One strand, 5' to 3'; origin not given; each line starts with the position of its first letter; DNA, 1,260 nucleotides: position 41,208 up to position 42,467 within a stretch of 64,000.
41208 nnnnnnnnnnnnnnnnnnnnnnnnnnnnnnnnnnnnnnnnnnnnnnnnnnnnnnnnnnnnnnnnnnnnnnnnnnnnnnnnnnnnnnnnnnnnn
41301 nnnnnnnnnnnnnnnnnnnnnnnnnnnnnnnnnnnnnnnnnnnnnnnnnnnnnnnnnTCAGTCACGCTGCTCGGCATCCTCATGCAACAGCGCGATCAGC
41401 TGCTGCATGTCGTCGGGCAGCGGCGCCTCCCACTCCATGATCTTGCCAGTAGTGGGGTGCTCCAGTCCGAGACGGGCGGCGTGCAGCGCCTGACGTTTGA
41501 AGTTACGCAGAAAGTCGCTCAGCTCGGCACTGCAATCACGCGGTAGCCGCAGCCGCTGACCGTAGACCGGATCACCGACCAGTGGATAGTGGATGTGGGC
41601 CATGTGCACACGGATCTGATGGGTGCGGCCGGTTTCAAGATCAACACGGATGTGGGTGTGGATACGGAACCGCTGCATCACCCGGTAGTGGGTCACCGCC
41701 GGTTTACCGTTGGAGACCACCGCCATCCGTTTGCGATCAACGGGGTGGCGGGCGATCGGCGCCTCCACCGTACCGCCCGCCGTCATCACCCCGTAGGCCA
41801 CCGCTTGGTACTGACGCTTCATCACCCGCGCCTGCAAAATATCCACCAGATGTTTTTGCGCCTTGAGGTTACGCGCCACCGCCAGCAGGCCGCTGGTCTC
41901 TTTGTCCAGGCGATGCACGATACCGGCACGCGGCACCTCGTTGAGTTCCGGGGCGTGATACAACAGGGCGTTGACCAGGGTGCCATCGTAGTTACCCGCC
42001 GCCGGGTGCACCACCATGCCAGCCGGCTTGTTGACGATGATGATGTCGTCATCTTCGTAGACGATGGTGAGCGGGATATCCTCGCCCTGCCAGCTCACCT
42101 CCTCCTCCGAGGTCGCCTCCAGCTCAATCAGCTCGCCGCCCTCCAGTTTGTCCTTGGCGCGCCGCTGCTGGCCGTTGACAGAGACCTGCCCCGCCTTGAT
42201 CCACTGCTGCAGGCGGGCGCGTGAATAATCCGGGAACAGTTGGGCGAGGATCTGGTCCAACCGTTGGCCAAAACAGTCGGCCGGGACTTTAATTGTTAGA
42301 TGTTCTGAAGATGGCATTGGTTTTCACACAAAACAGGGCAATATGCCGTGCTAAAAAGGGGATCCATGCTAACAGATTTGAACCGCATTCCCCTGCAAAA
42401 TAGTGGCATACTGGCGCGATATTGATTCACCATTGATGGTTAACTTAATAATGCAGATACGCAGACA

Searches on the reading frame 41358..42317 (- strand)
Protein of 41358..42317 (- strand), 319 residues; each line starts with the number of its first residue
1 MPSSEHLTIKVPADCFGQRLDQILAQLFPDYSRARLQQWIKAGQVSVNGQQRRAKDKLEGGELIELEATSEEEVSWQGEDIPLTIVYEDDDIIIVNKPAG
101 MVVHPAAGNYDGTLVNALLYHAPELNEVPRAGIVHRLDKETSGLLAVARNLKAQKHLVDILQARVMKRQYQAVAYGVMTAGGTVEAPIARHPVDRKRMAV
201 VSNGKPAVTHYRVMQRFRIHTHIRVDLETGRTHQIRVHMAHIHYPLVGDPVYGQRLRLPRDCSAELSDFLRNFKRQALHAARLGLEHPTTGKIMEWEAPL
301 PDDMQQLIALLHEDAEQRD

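Call 67: search_protein_families(library=pfam, proteins=[window:41358-42317:-], max_evalue=0.001)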
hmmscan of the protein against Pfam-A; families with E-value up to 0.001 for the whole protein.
window:41358-42317:- (319 aa): 2 families
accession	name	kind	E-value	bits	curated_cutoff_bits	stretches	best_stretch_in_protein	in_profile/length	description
PF00849.27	PseudoU_synth_2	-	9e-34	117.3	26.8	1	91-241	1-152/152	RNA pseudouridylate synthase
PF01479.30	S4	-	3.2e-11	43.2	22.8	1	18-64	1-48/48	S4 domain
